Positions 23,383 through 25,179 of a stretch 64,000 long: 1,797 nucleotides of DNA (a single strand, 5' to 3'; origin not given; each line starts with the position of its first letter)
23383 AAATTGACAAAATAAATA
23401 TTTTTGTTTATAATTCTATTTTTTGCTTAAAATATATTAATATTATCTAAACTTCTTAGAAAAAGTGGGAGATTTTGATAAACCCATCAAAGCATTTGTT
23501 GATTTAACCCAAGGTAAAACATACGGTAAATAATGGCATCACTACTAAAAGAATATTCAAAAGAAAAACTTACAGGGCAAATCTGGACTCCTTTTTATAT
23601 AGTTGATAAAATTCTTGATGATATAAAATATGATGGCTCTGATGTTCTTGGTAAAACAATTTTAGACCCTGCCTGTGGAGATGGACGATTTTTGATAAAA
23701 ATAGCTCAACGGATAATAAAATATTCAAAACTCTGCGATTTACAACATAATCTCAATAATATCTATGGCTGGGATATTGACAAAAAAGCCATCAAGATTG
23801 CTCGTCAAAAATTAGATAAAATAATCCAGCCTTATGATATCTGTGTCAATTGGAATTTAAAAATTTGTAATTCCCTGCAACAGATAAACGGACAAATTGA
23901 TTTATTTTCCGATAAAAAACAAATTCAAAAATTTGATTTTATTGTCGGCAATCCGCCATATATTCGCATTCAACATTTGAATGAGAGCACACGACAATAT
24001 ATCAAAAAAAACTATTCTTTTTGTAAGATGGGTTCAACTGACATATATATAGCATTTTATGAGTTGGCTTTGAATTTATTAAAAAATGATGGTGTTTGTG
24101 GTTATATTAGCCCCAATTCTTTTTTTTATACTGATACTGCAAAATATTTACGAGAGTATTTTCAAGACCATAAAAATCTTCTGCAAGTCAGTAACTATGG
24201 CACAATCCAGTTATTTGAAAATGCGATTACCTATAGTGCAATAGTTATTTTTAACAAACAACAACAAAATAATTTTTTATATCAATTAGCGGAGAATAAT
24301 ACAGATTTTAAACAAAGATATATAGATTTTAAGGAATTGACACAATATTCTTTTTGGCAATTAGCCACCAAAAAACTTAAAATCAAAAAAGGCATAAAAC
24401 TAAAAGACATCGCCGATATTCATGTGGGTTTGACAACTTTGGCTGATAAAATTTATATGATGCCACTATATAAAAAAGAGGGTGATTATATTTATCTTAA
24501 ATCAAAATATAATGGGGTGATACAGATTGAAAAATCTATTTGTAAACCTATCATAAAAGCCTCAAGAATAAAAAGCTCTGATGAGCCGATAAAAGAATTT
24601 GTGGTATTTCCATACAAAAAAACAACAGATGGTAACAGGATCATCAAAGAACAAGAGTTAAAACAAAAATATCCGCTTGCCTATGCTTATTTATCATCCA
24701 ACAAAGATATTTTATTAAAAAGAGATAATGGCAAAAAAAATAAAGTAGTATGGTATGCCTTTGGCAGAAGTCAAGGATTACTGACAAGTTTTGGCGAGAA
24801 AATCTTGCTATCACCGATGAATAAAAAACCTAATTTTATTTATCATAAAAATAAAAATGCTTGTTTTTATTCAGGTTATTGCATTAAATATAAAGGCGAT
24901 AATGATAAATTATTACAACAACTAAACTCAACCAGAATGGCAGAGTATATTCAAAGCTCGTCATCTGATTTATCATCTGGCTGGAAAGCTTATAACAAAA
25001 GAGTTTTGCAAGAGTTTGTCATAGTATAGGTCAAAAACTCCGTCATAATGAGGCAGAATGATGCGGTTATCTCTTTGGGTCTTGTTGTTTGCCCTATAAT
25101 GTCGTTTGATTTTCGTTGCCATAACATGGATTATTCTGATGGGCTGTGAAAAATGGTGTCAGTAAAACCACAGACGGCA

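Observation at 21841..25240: Island bounded by a duplicated aroE 3-prime end (integrated-element signature)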

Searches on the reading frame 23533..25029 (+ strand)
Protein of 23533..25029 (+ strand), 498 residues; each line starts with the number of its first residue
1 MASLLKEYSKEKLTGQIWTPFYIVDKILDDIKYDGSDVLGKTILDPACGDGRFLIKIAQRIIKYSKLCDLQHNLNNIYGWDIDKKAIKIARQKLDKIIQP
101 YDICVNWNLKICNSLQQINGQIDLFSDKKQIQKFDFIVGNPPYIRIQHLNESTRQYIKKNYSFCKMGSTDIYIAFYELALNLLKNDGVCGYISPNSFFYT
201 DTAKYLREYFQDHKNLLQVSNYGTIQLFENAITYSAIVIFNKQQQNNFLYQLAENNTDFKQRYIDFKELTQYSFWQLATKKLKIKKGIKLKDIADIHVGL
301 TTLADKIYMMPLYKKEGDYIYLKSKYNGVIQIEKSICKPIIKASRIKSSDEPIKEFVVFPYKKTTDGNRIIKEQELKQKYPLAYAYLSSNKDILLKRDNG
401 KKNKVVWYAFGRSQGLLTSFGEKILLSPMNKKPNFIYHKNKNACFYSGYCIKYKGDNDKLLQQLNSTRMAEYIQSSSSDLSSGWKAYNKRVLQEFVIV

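Call 7: search_protein_families(library=pfam, proteins=[window:23533-25029:+], max_evalue=0.01)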
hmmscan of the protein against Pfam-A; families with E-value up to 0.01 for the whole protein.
window:23533-25029:+ (498 aa): 7 families
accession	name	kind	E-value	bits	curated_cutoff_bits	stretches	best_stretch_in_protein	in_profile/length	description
PF07669.17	Eco57I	-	3.6e-30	105.7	25.3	1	75-228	1-171/171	Eco57I restriction-modification methylase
PF02384.22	N6_Mtase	-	1.8e-17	64.1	20.4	1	4-259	13-250/311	N-6 DNA Methylase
PF20473.4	MmeI_Mtase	-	1.1e-08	35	27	1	42-208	22-213/259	MmeI, DNA-methyltransferase domain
PF13847.12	Methyltransf_31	-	1.4e-06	28.5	27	1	40-195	4-113/145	Methyltransferase domain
PF01170.24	UPF0020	-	1.1e-05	25.7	22.3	1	40-144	29-132/197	RMKL-like, methyltransferase domain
PF13649.12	Methyltransf_25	-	0.0043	18.2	27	0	43-123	1-66/97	Methyltransferase domain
PF23525.1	Methyltransf_36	-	0.0082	15.8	27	0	41-96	42-98/268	AprA MT2-like domain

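Call 17: find_encoding_contigs(protein=window:23533-25029:+, flank=10000, max_places=10)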
Protein window:23533-25029:+ (498 aa): 2 contigs read that carry it; 1 place shown.
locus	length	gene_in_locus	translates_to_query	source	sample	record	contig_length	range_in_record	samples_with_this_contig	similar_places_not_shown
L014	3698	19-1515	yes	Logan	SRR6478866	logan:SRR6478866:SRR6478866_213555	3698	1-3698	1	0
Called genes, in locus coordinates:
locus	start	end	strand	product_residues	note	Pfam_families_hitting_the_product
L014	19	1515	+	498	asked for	PF02384:N6_Mtase, PF01170:UPF0020 (faint), PF13847:Methyltransf_31 (weak), PF20473:MmeI_Mtase (weak), PF07669:Eco57I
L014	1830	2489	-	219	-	PF00034:Cytochrom_C, PF13442:Cytochrome_CBB3, PF00034:Cytochrom_C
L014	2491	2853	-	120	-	PF04828:GFA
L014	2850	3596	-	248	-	PF12048:DUF3530, PF12146:Hydrolase_4 (faint), PF12695:Abhydrolase_5 (weak), PF12048:DUF3530 (weak)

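Call 38: find_homologous_proteins(query=window:23533-25029:+, max_evalue=1e-20)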
Query window:23533-25029:+ (498 aa): 1252 proteins with E <= 1e-20 among 8000 candidates; the best 120 are listed.
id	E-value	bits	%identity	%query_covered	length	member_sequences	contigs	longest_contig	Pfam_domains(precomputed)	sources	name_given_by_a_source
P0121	0.0e+0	1124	100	100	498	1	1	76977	PF13847.13,PF02384.23,PF07669.18,PF01170.25,PF20473.5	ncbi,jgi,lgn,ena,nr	ncbi:MAG: N-6 DNA methylase [Gammaproteobacteria bacterium]|nr:MAG: N-6 DNA methylase [Gammaproteoba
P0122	3.1e-216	737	66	100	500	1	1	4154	PF13847.13,PF02384.23,PF07669.18,PF20473.5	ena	-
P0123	3.0e-215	734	66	100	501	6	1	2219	PF13847.13,PF02384.23,PF07669.18,PF01170.25,PF20473.5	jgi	-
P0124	7.8e-215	732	65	100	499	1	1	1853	PF13847.13,PF02384.23,PF07669.18,PF01170.25,PF20473.5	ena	-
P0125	3.5e-214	730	65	100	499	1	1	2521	PF13847.13,PF02384.23,PF07669.18,PF20473.5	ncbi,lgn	-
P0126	5.5e-211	720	64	100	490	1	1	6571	PF13847.13,PF02384.23,PF07669.18,PF01170.25,PF20473.5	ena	-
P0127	9.2e-211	719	63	100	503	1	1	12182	PF13847.13,PF02384.23,PF07669.18,PF20473.5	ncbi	-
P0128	3.2e-210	717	64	100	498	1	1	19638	PF02384.23,PF07669.18,PF20473.5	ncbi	-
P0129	2.7e-209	714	63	100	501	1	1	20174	PF13847.13,PF02384.23,PF07669.18,PF01170.25,PF20473.5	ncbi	-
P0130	3.4e-209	714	64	100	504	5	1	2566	PF02384.23,PF07669.18,PF20473.5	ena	-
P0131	1.0e-208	712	61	100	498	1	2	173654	PF02384.23,PF07669.18,PF20473.5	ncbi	-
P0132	1.8e-208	711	63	100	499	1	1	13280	PF13847.13,PF02384.23,PF07669.18,PF20473.5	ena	-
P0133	6.0e-208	710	64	100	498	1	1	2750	PF13847.13,PF02384.23,PF07669.18,PF20473.5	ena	-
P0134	9.6e-208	709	62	100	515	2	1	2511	PF02384.23,PF07669.18,PF20473.5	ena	-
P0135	3.0e-207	707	63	100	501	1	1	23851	PF02384.23,PF07669.18,PF20473.5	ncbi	-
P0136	1.1e-206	705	64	100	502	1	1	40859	PF02384.23,PF07669.18,PF20473.5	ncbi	-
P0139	2.4e-206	704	64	100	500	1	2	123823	PF13847.13,PF02384.23,PF07669.18,PF01170.25,PF20473.5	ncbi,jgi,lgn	-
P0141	3.5e-206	704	64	100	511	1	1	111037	PF13847.13,PF02384.23,PF07669.18,PF20473.5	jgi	jgi:methylase of polypeptide subunit release factors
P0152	1.1e-203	695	62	100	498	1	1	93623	PF02384.23,PF07669.18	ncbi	-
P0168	4.6e-199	680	62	100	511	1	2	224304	PF13847.13,PF02384.23,PF07669.18,PF20473.5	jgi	jgi:tRNA1(Val) A37 N6-methylase TrmN6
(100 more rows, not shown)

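Call 39: search_dna_similar(query=window:23533-25029:+, collection=phages, mode=protein, max_rows=10)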
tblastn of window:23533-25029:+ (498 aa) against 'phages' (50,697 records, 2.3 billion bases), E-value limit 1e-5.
Records with a match: 36; places in all: 36; records where one place covers at least 80% of the query: 2.
Best place of each record, by identity: <60% 36.
By first word of the organism name: Halorubrum 11; Haloarcula 9; Streptococcus 6; Clostridioides 4; uncultured 2; Halophage 2; Bacteriophage 1; Synechococcus 1.
By host as written in the record: Haloarcula californiae 7; Halorubrum sp. 6; Streptococcus suis 6; - 5; Clostridioides difficile 3; Halorubrum coriense 2; Haloarcula japonica 2; Halorubrum sp. s5a-3 2; and 3 more.
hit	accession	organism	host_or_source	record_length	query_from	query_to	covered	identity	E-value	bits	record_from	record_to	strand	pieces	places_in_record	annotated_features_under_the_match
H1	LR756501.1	uncultured phage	metagenomic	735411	7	485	96%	28.5%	3e-31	134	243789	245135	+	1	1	record has no annotation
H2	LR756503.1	uncultured phage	metagenomic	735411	7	485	96%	28.5%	3e-31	134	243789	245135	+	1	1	record has no annotation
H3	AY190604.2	Halophage HF1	-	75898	129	497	74%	23.9%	2e-24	113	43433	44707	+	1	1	N-6 DNA methylase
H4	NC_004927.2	Halophage HF1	-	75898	129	497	74%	23.9%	2e-24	113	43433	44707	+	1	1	DNA methyltransferase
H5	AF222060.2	Halorubrum phage HF2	Halorubrum coriense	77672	129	497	74%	23.9%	2e-24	113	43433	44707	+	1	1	N-6 DNA methylase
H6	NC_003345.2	Halorubrum phage HF2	Halorubrum coriense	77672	129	497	74%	23.9%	2e-24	113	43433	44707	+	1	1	DNA methyltransferase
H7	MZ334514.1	Halorubrum virus HSTV-3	Halorubrum sodomense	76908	129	497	74%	23.9%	2e-24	113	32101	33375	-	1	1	type IIG restriction modification enzyme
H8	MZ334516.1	Halorubrum virus HRTV-15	Halorubrum sp.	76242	129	497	74%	23.7%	3e-23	110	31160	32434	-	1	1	type IIG restriction modification enzyme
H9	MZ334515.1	Haloarcula virus HJTV-3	Haloarcula japonica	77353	129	497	74%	23.7%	9e-23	108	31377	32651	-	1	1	type IIG restriction modification enzyme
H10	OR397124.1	Clostridioides phage AR1086-1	Clostridioides difficile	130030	43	351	62%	27.9%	1e-15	86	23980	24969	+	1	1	hypothetical protein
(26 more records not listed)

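Call 40: search_dna_similar(query=window:23533-25029:+, collection=plasmids, mode=protein, max_rows=10)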
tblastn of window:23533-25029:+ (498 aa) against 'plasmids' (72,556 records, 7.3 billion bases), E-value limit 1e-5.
Records with a match: 278; places in all: 293; records where one place covers at least 80% of the query: 40.
Best place of each record, by identity: <60% 278.
By first word of the organism name: Xanthomonas 35; Burkholderia 26; Acinetobacter 16; Pseudosulfitobacter 12; Pseudomonas 9; Sinorhizobium 9; Rhizobium 7; Halorussus 7; Halobacterium 7; Agrobacterium 5; and 87 more.
By predicted mobility (MOB-suite, as given by PLSDB): non-mobilizable 140; conjugative 108; mobilizable 30.
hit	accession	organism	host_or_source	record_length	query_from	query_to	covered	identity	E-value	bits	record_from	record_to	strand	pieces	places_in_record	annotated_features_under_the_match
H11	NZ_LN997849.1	Magnetospirillum sp. XM-1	-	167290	6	498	99%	30.7%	8e-70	249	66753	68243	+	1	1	N-6 DNA methylase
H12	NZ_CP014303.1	Hymenobacter sp. PAMC 26628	lichen Stereocaulon sp.,single cell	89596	9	497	98%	29.0%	2e-49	189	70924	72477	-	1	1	N-6 DNA methylase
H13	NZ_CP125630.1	Limosilactobacillus oris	single cell,feces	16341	1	497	100%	27.5%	6e-41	164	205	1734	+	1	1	none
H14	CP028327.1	Lactobacillus sp. D1501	cell culture,plant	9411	15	497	97%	27.6%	3e-33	141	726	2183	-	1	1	record has no annotation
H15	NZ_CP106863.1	Lysinibacillus capsici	water,water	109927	43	498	92%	27.0%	3e-26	120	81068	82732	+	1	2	DNA methyltransferase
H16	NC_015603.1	Lactobacillus kefiranofaciens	-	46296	37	493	92%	26.4%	1e-25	118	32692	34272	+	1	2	N-6 DNA methylase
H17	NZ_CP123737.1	Lactobacillus kefiranofaciens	Tibetan kefir grain,mixed culture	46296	37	493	92%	26.4%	1e-25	118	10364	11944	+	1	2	N-6 DNA methylase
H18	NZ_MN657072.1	Psychrobacter sp.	-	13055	17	498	97%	24.8%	4e-21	104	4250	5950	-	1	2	N-6 DNA methylase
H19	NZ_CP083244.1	Ancylobacter polymorphus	activated sludge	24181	15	497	97%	23.4%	8e-27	122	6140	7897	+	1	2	N-6 DNA methylase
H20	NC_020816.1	Xanthomonas citri subsp. citri Aw12879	-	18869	15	497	97%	23.3%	8e-29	128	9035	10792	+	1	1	N-6 DNA methylase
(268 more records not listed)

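Call 41: find_encoding_contigs(protein=P0131, flank=6000, max_places=2)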
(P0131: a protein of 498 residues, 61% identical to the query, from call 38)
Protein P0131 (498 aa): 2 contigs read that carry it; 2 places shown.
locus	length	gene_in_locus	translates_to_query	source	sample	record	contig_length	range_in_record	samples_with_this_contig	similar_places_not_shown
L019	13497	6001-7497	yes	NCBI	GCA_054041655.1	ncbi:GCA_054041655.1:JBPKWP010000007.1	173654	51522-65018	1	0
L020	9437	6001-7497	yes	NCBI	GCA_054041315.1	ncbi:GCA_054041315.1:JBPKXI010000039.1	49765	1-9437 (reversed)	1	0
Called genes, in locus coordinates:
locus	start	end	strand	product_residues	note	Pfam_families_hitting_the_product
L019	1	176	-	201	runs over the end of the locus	PF01386:Ribosomal_L25p, PF14693:Ribosomal_TL5_C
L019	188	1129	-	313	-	PF13793:Pribosyltran_N, PF00156:Pribosyltran, PF14572:Pribosyl_synth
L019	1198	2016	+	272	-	PF01975:SurE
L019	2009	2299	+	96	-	-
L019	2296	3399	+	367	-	PF02684:LpxB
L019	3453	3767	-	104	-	PF00037:Fer4, PF12797:Fer4_2 (faint), PF13237:Fer4_10 (faint), PF12800:Fer4_4 (faint), PF13183:Fer4_8 (weak), PF12838:Fer4_7, PF13187:Fer4_9 (weak), PF13484:Fer4_16 (weak)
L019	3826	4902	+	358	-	PF05893:LuxC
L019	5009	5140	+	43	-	-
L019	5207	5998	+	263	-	-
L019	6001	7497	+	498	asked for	PF02384:N6_Mtase, PF20473:MmeI_Mtase (faint), PF07669:Eco57I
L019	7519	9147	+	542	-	PF01039:Carboxyl_trans, PF06833:MdcE (faint), PF03255:ACCA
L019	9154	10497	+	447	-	PF01966:HD (faint), PF13286:HD_assoc (faint)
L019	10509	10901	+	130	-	PF20393:Pro_CA_2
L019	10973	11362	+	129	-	PF19569:START_2, PF08327:AHSA1 (weak)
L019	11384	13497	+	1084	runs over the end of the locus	PF17757:UvrB_inter, PF02559:CarD_TRCF_RID, PF00270:DEAD, PF04851:ResIII, PF00271:Helicase_C, PF22590:Cas3-like_C_2 (weak), PF03461:TRCF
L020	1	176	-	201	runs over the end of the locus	PF01386:Ribosomal_L25p, PF14693:Ribosomal_TL5_C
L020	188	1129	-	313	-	PF13793:Pribosyltran_N, PF00156:Pribosyltran, PF14572:Pribosyl_synth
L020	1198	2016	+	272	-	PF01975:SurE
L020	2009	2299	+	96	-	-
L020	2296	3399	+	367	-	PF02684:LpxB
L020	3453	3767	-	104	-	PF00037:Fer4, PF12797:Fer4_2 (faint), PF13237:Fer4_10 (faint), PF12800:Fer4_4 (faint), PF13183:Fer4_8 (weak), PF12838:Fer4_7, PF13187:Fer4_9 (weak), PF13484:Fer4_16 (weak)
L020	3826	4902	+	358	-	PF05893:LuxC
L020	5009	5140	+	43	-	-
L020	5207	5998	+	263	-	-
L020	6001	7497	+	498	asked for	PF02384:N6_Mtase, PF20473:MmeI_Mtase (faint), PF07669:Eco57I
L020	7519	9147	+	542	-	PF01039:Carboxyl_trans, PF06833:MdcE (faint), PF03255:ACCA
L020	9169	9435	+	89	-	?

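Call 42: find_encoding_contigs(protein=P0139, flank=6000, max_places=2)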
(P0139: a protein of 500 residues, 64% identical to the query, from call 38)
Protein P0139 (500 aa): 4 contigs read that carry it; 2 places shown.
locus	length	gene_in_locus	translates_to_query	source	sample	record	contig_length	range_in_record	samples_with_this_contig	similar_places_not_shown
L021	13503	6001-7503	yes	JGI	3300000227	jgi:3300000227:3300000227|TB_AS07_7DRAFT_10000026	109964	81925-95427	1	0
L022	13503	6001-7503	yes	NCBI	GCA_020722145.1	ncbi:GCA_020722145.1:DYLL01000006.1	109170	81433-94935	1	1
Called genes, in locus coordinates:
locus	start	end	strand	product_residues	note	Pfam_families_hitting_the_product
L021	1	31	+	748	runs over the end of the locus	PF00580:UvrD-helicase, PF13604:AAA_30 (faint), PF01443:Viral_helicase1 (faint), PF13245:AAA_19, PF13361:UvrD_C, PF13538:UvrD_C_2, PF21196:PcrA_UvrD_tudor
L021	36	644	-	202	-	-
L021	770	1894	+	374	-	PF01266:DAO, PF03486:HI0933_like (faint), PF07992:Pyr_redox_2 (faint), PF12831:FAD_oxidored (weak), PF13450:NAD_binding_8 (weak)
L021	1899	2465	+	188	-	-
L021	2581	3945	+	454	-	PF00696:AA_kinase, PF13840:ACT_7, PF22468:ACT_9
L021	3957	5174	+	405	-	PF00278:Orn_DAP_Arg_deC, PF02784:Orn_Arg_deC_N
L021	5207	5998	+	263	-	-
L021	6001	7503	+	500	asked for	PF02384:N6_Mtase, PF01170:UPF0020 (faint), PF13847:Methyltransf_31 (weak), PF20473:MmeI_Mtase (faint), PF07669:Eco57I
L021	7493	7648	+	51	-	-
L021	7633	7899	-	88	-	PF05899:Cupin_3, PF07883:Cupin_2 (weak)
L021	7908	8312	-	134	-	PF13380:CoA_binding_2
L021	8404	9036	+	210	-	-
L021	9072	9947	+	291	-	-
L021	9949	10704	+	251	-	PF01479:S4, PF00849:PseudoU_synth_2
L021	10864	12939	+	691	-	PF00575:S1, PF21710:Spt6_S1 (faint), PF00575:S1, PF23459:S1_RRP5, PF00575:S1, PF23459:S1_RRP5 (weak), PF00575:S1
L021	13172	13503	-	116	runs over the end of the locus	PF03840:SecG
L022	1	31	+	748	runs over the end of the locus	PF00580:UvrD-helicase, PF13604:AAA_30 (faint), PF01443:Viral_helicase1 (faint), PF13245:AAA_19, PF13361:UvrD_C, PF13538:UvrD_C_2, PF21196:PcrA_UvrD_tudor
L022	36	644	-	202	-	-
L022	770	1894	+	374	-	PF01266:DAO, PF03486:HI0933_like (faint), PF07992:Pyr_redox_2 (faint), PF12831:FAD_oxidored (weak), PF13450:NAD_binding_8 (weak)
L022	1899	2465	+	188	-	-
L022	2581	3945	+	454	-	PF00696:AA_kinase, PF13840:ACT_7, PF22468:ACT_9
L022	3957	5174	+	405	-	PF00278:Orn_DAP_Arg_deC, PF02784:Orn_Arg_deC_N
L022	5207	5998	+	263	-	-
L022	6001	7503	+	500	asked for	PF02384:N6_Mtase, PF01170:UPF0020 (faint), PF13847:Methyltransf_31 (weak), PF20473:MmeI_Mtase (faint), PF07669:Eco57I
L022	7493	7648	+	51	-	-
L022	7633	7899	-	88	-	PF05899:Cupin_3, PF07883:Cupin_2 (weak)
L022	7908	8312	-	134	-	PF13380:CoA_binding_2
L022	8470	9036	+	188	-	PF13539:Peptidase_M15_4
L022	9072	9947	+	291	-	-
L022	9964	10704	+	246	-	PF01479:S4, PF00849:PseudoU_synth_2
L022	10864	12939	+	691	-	PF00575:S1, PF21710:Spt6_S1 (faint), PF00575:S1, PF23459:S1_RRP5, PF00575:S1, PF23459:S1_RRP5 (weak), PF00575:S1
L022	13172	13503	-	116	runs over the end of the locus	PF03840:SecG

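Call 43: find_encoding_contigs(protein=P0141, flank=6000, max_places=2)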
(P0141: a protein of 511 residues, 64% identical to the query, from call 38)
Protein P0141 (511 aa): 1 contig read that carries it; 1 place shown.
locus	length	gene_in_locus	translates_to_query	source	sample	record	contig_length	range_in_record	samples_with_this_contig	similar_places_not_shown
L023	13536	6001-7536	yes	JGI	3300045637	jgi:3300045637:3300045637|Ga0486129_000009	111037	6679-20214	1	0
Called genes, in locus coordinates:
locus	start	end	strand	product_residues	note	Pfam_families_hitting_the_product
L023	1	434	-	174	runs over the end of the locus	PF13590:DUF4136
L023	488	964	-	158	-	PF01641:SelR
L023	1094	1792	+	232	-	PF21948:LplA-B_cat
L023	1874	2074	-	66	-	PF07311:Dodecin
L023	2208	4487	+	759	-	PF01384:PHO4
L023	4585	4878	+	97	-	-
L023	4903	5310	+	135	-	-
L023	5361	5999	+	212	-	-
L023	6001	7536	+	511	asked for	PF02384:N6_Mtase, PF13847:Methyltransf_31 (faint), PF20473:MmeI_Mtase (weak), PF07669:Eco57I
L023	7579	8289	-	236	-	PF03848:TehB (weak), PF13489:Methyltransf_23, PF13847:Methyltransf_31, PF08241:Methyltransf_11, PF08242:Methyltransf_12, PF13649:Methyltransf_25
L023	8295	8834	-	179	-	PF00719:Pyrophosphatase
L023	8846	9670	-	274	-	PF05552:MS_channel_1st_1 (weak), PF00924:MS_channel_2nd, PF21082:MS_channel_3rd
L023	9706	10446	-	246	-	PF10988:DUF2807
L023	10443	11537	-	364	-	PF09411:PagL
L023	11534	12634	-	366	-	PF09411:PagL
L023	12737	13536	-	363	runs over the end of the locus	PF02812:ELFV_dehydrog_N, PF00208:ELFV_dehydrog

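Call 51: find_encoding_contigs(protein=P0136, flank=6000, max_places=3)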
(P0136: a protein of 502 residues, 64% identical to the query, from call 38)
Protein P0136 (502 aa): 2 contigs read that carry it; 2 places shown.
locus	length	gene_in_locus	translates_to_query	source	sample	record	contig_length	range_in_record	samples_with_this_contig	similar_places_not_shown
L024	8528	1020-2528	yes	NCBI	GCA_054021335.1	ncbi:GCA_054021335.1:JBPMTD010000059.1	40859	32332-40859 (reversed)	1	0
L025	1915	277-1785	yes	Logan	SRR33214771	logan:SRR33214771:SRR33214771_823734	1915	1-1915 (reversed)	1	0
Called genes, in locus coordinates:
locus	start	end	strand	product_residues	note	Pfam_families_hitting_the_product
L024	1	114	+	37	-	?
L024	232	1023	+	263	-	-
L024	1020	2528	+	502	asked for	PF02384:N6_Mtase, PF20473:MmeI_Mtase (faint), PF07669:Eco57I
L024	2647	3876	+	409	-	PF07690:MFS_1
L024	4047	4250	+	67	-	PF12797:Fer4_2 (faint), PF12837:Fer4_6 (weak), PF13237:Fer4_10, PF14697:Fer4_21 (weak), PF00037:Fer4 (weak), PF12838:Fer4_7, PF13187:Fer4_9 (weak), PF00037:Fer4 (weak), +3 more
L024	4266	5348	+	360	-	PF01855:POR_N, PF02780:Transketolase_C (weak), PF17147:PFOR_II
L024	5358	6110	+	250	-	PF02775:TPP_enzyme_C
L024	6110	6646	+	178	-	PF01558:POR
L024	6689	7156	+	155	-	PF12158:DUF3592 (faint)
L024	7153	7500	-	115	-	PF00376:MerR, PF13411:MerR_1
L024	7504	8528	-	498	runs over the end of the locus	PF20154:LNT_N, PF00795:CN_hydrolase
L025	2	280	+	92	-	?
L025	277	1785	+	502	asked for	PF02384:N6_Mtase, PF20473:MmeI_Mtase (faint), PF07669:Eco57I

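Call 52: find_encoding_contigs(protein=P0152, flank=6000, max_places=3)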
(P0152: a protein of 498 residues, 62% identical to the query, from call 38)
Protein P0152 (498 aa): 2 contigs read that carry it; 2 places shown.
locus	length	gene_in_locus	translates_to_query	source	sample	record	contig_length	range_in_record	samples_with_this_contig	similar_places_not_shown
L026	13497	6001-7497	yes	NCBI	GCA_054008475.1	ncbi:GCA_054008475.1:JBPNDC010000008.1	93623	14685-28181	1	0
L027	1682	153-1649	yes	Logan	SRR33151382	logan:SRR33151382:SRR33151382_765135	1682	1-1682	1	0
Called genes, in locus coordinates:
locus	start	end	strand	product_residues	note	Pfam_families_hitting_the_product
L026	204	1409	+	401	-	PF00149:Metallophos, PF12320:SbcD_C (weak)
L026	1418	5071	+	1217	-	PF13476:AAA_23, PF13555:AAA_29 (weak), PF13558:SbcC_Walker_B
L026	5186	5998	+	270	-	-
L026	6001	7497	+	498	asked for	PF02384:N6_Mtase, PF07669:Eco57I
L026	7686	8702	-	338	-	PF00730:HhH-GPD, PF00633:HHH, PF14815:NUDIX_4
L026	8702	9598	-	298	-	-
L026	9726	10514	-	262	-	PF18962:Por_Secre_tail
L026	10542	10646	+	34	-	-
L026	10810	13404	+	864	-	PF07675:Cleaved_Adhesin, PF07705:CARDB (faint), PF11551:Omp28, PF18962:Por_Secre_tail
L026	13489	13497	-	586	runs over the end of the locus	PF11551:Omp28, PF18962:Por_Secre_tail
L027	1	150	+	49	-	?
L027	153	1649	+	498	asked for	PF02384:N6_Mtase, PF07669:Eco57I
